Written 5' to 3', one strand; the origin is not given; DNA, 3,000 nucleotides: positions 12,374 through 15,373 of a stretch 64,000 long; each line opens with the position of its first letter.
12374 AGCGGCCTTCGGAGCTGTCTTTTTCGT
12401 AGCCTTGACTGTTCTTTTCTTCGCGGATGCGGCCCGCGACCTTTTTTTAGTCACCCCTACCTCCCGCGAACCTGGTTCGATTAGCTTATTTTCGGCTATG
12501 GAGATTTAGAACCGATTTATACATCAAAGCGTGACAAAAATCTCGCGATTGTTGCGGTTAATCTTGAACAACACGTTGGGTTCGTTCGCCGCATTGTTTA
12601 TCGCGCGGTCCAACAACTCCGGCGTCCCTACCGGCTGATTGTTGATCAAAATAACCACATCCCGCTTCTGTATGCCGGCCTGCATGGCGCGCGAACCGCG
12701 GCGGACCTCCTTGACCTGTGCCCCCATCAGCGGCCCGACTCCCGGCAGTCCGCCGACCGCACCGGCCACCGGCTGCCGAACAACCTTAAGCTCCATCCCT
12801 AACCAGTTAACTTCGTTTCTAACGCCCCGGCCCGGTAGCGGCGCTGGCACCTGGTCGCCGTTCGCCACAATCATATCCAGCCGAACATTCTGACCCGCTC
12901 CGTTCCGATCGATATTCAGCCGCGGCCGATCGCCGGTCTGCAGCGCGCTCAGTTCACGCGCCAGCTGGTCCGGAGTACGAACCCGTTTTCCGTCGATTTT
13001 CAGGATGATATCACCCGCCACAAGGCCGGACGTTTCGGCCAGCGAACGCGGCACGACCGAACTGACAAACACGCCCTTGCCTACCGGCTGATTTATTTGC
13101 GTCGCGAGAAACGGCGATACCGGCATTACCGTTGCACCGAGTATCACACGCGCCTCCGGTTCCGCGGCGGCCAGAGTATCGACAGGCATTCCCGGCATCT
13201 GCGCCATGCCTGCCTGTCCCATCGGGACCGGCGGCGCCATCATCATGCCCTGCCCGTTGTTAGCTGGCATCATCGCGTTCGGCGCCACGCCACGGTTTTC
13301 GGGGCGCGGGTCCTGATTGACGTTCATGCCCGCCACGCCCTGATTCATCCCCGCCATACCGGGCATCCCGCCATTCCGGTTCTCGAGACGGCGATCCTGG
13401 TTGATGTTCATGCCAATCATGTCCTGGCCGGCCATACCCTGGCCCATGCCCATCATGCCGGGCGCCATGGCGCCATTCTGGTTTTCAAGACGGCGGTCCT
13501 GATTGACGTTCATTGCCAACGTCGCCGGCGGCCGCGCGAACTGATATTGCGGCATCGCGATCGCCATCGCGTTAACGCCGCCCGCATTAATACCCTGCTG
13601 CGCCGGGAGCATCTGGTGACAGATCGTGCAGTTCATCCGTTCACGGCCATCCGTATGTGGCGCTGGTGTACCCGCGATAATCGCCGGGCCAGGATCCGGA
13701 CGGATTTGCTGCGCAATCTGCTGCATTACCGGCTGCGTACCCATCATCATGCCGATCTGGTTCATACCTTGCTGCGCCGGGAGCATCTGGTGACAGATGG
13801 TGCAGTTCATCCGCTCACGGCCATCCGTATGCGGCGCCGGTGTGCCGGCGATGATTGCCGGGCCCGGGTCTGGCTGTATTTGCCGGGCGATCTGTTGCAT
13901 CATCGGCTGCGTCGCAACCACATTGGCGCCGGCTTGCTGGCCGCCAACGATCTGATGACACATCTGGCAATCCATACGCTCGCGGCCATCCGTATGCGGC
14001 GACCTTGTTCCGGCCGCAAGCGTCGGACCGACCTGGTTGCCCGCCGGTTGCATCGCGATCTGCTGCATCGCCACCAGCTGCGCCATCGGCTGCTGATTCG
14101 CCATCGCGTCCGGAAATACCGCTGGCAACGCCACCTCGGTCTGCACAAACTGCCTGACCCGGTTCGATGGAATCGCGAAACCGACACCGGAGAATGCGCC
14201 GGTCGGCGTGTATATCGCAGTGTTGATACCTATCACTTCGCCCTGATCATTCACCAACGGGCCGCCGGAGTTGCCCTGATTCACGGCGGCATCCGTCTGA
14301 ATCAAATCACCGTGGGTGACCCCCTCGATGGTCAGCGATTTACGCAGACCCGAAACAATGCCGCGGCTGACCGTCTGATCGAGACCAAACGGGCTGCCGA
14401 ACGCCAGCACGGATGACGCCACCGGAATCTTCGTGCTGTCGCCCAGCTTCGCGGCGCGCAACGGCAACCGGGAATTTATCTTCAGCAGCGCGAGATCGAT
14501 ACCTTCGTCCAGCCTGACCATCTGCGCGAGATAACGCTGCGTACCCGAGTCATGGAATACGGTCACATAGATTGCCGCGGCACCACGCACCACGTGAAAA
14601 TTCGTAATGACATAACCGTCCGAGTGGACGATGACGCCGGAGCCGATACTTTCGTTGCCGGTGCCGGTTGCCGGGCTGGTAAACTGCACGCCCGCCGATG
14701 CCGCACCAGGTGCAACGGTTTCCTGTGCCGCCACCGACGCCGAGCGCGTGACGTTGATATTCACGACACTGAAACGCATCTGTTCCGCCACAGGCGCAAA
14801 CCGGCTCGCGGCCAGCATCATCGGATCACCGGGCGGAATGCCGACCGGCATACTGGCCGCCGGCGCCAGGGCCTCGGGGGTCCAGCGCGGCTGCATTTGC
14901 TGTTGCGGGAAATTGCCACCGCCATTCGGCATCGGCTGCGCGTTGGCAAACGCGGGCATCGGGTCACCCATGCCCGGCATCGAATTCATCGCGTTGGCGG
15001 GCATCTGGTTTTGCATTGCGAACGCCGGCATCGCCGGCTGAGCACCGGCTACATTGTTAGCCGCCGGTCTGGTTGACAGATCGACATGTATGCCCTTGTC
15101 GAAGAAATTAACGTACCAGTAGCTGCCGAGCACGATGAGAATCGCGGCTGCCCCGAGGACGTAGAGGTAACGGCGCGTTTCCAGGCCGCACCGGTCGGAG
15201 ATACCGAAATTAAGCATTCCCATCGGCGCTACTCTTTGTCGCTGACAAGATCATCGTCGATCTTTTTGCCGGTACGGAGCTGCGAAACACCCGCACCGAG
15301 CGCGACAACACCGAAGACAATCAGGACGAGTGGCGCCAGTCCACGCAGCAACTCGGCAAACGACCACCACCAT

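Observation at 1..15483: Near-complete mamAB-type magnetosome operon (mamI-E-X-K-L-M-N-O-P-A-Q-R-B-S) next to a cbbLSQO autotrophy locus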

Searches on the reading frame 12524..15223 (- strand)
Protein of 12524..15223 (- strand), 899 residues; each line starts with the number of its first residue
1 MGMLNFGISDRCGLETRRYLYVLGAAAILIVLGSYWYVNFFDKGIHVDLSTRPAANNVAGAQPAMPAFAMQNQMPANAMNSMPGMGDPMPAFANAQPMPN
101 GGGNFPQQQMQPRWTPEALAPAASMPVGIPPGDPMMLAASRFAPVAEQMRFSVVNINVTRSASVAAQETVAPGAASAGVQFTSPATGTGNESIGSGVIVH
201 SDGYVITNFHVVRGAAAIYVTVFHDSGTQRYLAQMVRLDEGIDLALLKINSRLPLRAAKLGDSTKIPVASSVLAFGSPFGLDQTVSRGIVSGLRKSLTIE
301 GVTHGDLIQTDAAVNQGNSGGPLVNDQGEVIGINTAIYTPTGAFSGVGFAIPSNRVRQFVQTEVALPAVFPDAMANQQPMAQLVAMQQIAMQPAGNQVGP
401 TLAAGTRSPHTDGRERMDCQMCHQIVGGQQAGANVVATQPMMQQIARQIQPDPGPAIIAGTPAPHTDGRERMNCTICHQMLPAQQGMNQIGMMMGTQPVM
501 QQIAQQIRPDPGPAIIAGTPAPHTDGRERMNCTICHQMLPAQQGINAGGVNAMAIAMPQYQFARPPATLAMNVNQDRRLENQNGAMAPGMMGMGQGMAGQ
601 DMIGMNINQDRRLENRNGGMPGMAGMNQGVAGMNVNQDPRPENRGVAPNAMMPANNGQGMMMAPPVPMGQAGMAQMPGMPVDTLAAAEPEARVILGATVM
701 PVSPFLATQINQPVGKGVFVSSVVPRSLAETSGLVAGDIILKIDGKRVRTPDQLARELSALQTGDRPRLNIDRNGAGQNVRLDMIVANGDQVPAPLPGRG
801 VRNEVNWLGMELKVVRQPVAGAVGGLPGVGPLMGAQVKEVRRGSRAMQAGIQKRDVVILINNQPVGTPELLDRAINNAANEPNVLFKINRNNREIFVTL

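Call 6: search_protein_families(library=ncbifam, proteins=[window:12524-15223:-], max_evalue=0.01)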
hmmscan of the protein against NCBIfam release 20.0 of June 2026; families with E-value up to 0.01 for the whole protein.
window:12524-15223:- (899 aa): 22 families
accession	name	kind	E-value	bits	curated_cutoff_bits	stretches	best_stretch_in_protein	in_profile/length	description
NF040960.1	MamE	equivalog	3.7e-179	597.4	800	3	122-449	53-371/659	magnetosome formation protease MamE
TIGR02037.1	degP_htrA_DO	subfamily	1.9e-96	323.7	416.2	2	141-362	2-226/434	Do family serine endopeptidase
NF047968.1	SerProtHtrA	equivalog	1.7e-65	221.8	470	3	179-362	74-255/357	serine protease HtrA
NF041521.1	HhoA_HhoB_HtrA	equivalog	8.8e-59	199.4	450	3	145-361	6-221/335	HhoA/HhoB/HtrA family serine endopeptidase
NF007526.1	PRK10139.1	equivalog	1.5e-58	198.6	756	3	123-361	27-257/456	serine endoprotease DegQ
NF008189.1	PRK10942.1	equivalog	1.1e-54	185.6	720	2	191-362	112-280/477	serine endoprotease DegP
NF050055.1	SerProtHtrAMycob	equivalog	7.4e-46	157.1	800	1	151-362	186-405/502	serine protease HtrA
TIGR02038.1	protease_degS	equivalog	5.3e-45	154.1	422.95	3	191-354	77-237/351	outer membrane-stress sensor serine endopeptidase DegS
NF008147.1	PRK10898.1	equivalog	1.2e-41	143.1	408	3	188-354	74-238/352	outer membrane-stress sensor serine endopeptidase DegS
NF040961.1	MamO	equivalog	8.7e-35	120.2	800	1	151-444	60-343/648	magnetosome protein MamO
NF053637.1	SerProtHtrAspr2045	equivalog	1e-32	113.6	650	1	192-361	103-280/394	serine protease HtrA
NF040996.1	MamX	equivalog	2e-28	99.6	400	2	452-575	33-135/264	magnetosome protein MamX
NF033740.0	MarP_fam_protase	equivalog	5e-21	75.2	250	1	136-363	156-377/390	MarP family serine protease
NF041199.1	trx7_PDZ_seleno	equivalog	1.4e-10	40.6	300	2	715-783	202-271/390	Trx7/PDZ domain-containing (seleno)protein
TIGR01713.1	typeII_sec_gspC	equivalog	9.6e-08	31.9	101.6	1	719-782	194-257/259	type II secretion system protein GspC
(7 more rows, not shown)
